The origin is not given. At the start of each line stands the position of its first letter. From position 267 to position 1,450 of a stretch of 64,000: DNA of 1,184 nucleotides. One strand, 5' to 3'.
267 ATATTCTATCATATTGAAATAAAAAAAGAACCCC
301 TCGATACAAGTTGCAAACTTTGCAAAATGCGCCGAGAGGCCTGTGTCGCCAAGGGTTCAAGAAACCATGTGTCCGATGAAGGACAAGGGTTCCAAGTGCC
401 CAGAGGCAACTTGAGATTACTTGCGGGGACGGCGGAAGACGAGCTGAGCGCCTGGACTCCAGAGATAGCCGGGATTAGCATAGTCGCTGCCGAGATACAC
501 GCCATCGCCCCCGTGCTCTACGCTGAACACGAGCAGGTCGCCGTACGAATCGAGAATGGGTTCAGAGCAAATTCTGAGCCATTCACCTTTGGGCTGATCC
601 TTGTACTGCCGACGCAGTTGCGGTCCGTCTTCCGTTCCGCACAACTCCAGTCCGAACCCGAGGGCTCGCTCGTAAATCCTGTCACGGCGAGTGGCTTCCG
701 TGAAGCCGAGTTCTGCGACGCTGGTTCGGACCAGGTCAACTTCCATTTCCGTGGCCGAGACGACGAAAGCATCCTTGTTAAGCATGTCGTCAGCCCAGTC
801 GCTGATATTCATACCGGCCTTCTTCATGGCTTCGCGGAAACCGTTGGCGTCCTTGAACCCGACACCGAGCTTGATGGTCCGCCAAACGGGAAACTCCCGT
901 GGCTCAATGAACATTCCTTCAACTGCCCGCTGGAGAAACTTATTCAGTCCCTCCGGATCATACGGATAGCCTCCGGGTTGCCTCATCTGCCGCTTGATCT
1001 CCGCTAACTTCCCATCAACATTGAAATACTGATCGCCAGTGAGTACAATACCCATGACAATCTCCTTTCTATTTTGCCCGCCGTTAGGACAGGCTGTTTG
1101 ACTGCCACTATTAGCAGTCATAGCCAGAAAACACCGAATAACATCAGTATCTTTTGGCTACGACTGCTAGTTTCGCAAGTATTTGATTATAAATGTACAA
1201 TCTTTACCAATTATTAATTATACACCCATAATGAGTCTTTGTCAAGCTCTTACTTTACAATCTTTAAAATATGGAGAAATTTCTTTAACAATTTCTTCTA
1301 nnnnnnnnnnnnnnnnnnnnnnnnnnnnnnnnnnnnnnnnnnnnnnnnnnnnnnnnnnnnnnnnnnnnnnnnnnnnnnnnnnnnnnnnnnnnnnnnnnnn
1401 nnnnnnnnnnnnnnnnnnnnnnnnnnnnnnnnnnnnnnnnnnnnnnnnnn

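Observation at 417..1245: Cassette 1 of a GC-rich paralogous gene family driven by a conserved AT-rich promoter-leader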

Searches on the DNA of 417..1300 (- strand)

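Call 38: search_rna_families(source=window, start=1000, end=1300, threshold=evalue, max_evalue=10, show_alignments=2)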
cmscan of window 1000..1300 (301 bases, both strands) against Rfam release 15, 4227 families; matches with E-value up to 10: 3.
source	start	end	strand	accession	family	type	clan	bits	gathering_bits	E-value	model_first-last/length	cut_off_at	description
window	1053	1089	-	RF03012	Mu-gpT-DE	Gene; sRNA;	-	15.7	49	0.37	1-53/53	no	Mu-gpT-DE RNA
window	1177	1225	+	RF01218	snR41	Gene; snRNA; snoRNA; CD-box;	CL00068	15.4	50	9.5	1-111/111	no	Small nucleolar RNA snR41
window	1236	1272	-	RF01705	Flavo-1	Gene; sRNA;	-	12.2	42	9.9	1-76/76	no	Flavo-1 RNA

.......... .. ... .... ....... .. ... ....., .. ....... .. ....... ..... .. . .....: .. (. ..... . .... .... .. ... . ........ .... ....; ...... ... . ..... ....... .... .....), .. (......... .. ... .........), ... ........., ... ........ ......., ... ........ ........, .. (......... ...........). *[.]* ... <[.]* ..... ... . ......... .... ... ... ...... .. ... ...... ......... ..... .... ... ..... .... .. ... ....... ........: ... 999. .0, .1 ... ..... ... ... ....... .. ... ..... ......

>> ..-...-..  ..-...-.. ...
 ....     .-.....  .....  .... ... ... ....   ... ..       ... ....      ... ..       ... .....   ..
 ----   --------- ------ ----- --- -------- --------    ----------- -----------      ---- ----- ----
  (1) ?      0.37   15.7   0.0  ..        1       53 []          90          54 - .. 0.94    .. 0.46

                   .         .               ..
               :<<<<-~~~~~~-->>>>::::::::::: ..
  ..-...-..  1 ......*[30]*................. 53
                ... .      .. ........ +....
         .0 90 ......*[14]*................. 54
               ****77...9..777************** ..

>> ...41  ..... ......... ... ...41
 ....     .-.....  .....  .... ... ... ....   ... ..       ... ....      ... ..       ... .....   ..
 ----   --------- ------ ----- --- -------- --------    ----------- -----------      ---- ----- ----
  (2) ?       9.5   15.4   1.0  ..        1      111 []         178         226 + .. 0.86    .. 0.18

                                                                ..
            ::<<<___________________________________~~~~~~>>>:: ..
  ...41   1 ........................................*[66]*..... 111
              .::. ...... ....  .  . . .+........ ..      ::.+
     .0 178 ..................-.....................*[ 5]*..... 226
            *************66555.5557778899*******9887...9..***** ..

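Call 58: build_rna_model(alignment_id=A3)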
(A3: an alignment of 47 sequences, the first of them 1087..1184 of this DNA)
Model R1 built from alignment A3 (47 sequences, 110 columns); structure: RNAalifold consensus.
model positions 95; base pairs 22; branch points 0; effective number of sequences 2.96; information 0.602 bits per position. Calibrated on 0.2 Mb of random sequence (short: E-values are rough).
structure used (alignment columns):
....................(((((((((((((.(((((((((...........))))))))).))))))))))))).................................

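Call 59: search_with_rna_model(model_id=R1, source=window, filters=off, max_evalue=10, show_alignments=4)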
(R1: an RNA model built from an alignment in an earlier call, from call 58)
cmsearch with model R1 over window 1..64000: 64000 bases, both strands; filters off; matches with E-value up to 10: 21.
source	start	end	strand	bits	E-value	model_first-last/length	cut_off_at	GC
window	60216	60316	-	77.2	3e-18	1-95/95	no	0.39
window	1087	1184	-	76.9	3.5e-18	1-95/95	no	0.43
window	1097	1194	+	36.2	3.2e-07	1-95/95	no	0.37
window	60230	60326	+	29.8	1.7e-05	1-95/95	no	0.36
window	18993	19083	-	21.2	0.0034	1-95/95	no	0.41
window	1955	2031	-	12.8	0.63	1-95/95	no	0.27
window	52880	52946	-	12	1.1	1-95/95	no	0.28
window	61766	61851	+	10.6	2.5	1-95/95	no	0.27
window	1309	1379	-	10.6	2.6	1-95/95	no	0.34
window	54253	54332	-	10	3.8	1-95/95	no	0.29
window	19003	19099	+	9.9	3.9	1-95/95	no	0.35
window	1972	2036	+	9.7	4.3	1-95/95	no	0.26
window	31328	31381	-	9.7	4.4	1-95/95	no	0.37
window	24555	24597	-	9.2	5.9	1-95/95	no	0.33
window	27343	27433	-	9.2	6.1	1-95/95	no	0.3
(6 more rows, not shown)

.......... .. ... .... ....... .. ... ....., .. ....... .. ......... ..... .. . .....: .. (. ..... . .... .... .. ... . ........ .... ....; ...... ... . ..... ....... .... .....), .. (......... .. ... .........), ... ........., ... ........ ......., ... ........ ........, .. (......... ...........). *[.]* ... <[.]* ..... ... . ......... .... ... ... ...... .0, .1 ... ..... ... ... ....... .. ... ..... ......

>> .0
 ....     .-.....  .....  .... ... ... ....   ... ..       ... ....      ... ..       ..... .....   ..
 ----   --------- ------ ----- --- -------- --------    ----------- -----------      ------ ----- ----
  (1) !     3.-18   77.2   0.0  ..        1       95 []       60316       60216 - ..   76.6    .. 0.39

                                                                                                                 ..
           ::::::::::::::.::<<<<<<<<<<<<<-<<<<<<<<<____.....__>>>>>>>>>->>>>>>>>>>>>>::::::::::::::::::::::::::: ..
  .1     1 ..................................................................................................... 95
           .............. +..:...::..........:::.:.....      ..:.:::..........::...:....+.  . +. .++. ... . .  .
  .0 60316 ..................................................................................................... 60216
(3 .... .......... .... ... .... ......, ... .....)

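Call 63: search_with_rna_model(model_id=R1, sources=[L005, L006, L007, L055, L056], filters=off, max_evalue=1, show_alignments=3)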
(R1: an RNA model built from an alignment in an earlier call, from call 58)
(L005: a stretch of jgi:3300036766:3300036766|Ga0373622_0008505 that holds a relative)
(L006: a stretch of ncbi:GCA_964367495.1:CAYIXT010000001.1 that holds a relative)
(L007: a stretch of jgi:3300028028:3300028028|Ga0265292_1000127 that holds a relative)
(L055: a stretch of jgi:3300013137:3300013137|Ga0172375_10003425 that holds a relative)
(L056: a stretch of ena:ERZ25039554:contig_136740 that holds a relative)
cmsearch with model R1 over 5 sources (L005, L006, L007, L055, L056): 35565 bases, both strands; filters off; matches with E-value up to 1: 3.
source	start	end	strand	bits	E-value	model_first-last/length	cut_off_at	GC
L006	3834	3950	+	52.2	8.8e-12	1-95/95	no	0.44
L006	3833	3947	-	30.9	4.8e-06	1-95/95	no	0.44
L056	3606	3680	+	16.7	0.031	1-95/95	no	0.28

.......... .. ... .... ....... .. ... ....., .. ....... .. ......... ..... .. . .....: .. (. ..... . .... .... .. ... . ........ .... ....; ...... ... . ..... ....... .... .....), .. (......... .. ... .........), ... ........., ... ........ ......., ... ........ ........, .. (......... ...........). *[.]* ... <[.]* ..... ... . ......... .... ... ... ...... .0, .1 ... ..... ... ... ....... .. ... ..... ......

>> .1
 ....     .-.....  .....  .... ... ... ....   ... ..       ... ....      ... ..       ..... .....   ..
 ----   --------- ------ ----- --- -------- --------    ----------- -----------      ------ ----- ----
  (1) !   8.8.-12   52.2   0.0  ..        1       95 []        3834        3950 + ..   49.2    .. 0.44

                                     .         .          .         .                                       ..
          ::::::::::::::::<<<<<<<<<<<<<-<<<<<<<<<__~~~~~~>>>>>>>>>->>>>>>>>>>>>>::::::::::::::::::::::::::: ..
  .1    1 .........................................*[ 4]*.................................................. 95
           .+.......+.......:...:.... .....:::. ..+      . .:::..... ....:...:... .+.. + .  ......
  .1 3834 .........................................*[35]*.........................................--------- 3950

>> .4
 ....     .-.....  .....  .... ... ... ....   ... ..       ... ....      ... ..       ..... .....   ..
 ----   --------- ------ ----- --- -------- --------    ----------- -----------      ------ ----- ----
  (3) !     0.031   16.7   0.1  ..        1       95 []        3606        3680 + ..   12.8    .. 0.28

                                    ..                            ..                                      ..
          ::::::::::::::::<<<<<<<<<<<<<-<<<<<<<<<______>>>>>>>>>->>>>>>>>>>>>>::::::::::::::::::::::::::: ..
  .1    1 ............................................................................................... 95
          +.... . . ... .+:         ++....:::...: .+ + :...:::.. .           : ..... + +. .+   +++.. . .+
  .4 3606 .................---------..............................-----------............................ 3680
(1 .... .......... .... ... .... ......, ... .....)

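Call 69: search_rna_families(sources=[L001, L009, L012, L017, L020, L021, L030, L036, L040, L041, L046, L047, L048], threshold=gathering)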
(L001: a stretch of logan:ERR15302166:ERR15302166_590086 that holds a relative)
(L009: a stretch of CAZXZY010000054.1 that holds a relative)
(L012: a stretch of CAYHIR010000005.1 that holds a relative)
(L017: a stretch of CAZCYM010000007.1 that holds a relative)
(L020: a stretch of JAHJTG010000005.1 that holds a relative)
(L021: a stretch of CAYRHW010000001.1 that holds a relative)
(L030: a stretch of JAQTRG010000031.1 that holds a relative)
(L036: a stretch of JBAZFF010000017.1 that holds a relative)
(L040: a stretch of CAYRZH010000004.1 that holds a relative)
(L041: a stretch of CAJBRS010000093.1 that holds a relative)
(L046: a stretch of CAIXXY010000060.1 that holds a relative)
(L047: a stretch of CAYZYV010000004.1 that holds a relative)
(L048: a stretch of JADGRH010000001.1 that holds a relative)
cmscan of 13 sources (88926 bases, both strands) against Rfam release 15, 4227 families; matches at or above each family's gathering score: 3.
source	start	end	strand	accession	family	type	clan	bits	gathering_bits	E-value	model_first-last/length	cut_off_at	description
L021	5927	6275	+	RF00023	tmRNA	Gene;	CL00001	127.8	47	1.8e-49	1-374/374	no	transfer-messenger RNA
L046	1706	2058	-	RF00023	tmRNA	Gene;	CL00001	102.8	47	6.4e-39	1-374/374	no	transfer-messenger RNA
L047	1881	1952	+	RF00005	tRNA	Gene; tRNA;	CL00001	61.3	29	1.1e-10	1-71/71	no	tRNA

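Call 77: search_with_rna_model(model_id=R1, sources=[L057, L058, L059, L060, L061, L062, L063, L064, L065, L066, L067, L068, L069, L070, L071, L072, L073, L074, L075, L076, L077, L078, L079, L080, L081, L082, L083, L084, L085, L086, L087, L088, L089, L090, L091, L092, L093, L094, L095, L096, L097, L098, L099, L100, L101, L102, L103, L104, L105, L106, L107, L108, L109, L110, L111, L112, L113, L114, L115, L116, L117, L118, L119, L120, L121, L122, L123, L124, L125, L126, L127, L128, L129, L130, L131, L132, L133, L134, L135, L136], filters=default, max_evalue=0.1, make_alignment=true)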
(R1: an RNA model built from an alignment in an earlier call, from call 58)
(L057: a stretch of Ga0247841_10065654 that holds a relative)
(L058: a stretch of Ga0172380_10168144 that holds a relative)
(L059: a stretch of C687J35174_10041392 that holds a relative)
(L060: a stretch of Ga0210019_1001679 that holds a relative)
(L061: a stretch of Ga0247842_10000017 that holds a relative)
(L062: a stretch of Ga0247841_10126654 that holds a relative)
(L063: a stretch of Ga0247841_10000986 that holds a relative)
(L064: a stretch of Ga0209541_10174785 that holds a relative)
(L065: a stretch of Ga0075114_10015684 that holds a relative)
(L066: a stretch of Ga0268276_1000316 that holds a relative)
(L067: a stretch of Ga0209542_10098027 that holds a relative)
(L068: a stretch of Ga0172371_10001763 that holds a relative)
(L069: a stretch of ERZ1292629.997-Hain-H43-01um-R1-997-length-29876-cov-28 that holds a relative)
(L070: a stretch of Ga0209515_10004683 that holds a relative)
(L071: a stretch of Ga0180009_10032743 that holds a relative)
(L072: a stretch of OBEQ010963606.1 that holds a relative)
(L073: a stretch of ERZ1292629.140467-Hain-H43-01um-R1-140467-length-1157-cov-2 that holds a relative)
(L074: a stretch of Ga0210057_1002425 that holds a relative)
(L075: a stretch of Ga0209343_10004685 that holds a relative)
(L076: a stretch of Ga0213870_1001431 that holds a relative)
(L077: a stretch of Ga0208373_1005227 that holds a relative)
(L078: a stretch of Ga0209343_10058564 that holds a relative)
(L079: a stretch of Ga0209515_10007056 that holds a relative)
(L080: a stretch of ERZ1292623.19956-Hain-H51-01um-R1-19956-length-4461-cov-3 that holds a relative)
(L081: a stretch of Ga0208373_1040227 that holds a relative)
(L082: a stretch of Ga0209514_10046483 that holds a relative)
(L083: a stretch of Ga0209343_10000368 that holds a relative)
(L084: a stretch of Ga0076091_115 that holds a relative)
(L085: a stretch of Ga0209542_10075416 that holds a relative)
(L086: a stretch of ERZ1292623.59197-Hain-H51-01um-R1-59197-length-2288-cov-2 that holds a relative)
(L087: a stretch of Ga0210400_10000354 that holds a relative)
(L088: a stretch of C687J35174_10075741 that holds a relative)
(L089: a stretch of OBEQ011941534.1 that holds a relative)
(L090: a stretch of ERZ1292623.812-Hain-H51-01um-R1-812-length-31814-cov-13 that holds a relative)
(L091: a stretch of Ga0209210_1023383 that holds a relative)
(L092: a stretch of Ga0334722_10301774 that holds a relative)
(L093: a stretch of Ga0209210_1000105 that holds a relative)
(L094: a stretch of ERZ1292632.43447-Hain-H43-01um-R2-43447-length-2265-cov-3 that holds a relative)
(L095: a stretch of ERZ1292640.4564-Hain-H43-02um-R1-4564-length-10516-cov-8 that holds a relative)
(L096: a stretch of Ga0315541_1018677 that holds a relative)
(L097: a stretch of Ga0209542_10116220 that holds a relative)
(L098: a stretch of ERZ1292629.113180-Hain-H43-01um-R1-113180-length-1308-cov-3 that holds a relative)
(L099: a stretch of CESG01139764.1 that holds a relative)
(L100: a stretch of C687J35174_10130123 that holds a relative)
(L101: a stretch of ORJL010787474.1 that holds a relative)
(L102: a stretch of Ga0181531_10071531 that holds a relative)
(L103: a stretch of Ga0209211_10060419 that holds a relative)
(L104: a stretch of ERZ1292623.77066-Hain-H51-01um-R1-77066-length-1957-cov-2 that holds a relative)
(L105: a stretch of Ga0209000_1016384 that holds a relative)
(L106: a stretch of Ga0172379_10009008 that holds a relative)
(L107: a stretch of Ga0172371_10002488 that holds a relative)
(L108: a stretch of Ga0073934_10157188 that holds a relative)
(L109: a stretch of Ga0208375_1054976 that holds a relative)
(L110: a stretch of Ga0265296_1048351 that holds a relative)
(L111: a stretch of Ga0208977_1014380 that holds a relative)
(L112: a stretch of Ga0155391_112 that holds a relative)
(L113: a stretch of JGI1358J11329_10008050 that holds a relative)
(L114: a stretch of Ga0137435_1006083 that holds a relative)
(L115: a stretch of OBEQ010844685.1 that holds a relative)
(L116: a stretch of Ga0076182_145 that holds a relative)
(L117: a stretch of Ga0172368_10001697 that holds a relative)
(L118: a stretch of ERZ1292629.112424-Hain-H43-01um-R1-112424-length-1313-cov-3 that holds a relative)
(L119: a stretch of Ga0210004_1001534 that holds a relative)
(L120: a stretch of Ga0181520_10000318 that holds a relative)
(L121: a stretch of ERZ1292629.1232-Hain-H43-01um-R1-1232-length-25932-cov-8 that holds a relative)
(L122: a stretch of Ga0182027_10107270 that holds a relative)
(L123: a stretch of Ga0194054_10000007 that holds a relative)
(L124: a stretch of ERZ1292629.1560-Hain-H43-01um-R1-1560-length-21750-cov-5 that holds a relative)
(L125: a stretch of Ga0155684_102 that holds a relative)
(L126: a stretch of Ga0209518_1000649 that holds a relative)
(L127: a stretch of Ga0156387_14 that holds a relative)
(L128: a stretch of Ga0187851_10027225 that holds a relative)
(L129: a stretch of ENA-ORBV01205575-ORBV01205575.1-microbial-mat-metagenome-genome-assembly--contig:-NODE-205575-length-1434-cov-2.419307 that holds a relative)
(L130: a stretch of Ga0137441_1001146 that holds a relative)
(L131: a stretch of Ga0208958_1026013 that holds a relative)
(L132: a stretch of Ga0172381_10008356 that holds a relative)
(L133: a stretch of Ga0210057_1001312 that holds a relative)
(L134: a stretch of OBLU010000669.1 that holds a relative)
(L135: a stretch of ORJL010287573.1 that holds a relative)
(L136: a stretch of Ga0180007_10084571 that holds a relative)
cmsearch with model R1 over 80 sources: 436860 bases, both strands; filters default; matches with E-value up to 0.1: 28.
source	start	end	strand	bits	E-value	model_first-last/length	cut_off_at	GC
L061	2886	2979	+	78.7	8.2e-18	1-95/95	no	0.44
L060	2850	2947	+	73.5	2e-16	1-95/95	no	0.47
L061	6257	6350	+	72.3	4.1e-16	1-95/95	no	0.48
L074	2875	2968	+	71.2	8.2e-16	1-95/95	no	0.47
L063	2890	2984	+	65.1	3.6e-14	1-95/95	no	0.37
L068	2934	3031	+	62.5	1.8e-13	1-95/95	no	0.41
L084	2952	3041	+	50.6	3e-10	1-95/95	no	0.42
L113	2944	3033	+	50.1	3.9e-10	1-95/95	no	0.39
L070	2931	3023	+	50.1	4e-10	1-95/95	no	0.39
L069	2864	2955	+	48.2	1.3e-09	1-95/95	no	0.48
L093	2876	2970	+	47.7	1.8e-09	1-95/95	no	0.44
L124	2792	2885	+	45.7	6.2e-09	1-95/95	no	0.48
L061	2875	2969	-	44.5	1.3e-08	1-95/95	no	0.38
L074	2863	2951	-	40.1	2e-07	1-95/95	no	0.4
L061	6246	6340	-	38.1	7e-07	1-95/95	no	0.42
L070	2917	3010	-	37.4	1e-06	1-95/95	no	0.37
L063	2876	2974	-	37.1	1.2e-06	1-95/95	no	0.3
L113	2928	3024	-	33.3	1.4e-05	1-95/95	no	0.38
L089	1307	1357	+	32.4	2.3e-05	17-68/95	no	0.41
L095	1656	1740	+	31.9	3.1e-05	1-95/95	no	0.41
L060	2840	2932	-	31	5.6e-05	1-95/95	no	0.45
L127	778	871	+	29.1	0.00018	1-95/95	no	0.45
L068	2924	3019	-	28.3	0.00029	1-95/95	no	0.35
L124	2779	2868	-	27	0.00066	1-95/95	no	0.39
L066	2815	2904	+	24.6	0.0029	1-95/95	no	0.44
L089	1290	1357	-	23.2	0.0068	17-85/95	no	0.44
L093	2864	2952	-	21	0.027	1-95/95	no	0.35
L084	2937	3034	-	19.4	0.073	1-95/95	no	0.37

Alignment A7: 28 matches aligned to the model, 105 columns, each read 5' to 3' on its own strand. Consensus structure (alignment columns), stored with it:
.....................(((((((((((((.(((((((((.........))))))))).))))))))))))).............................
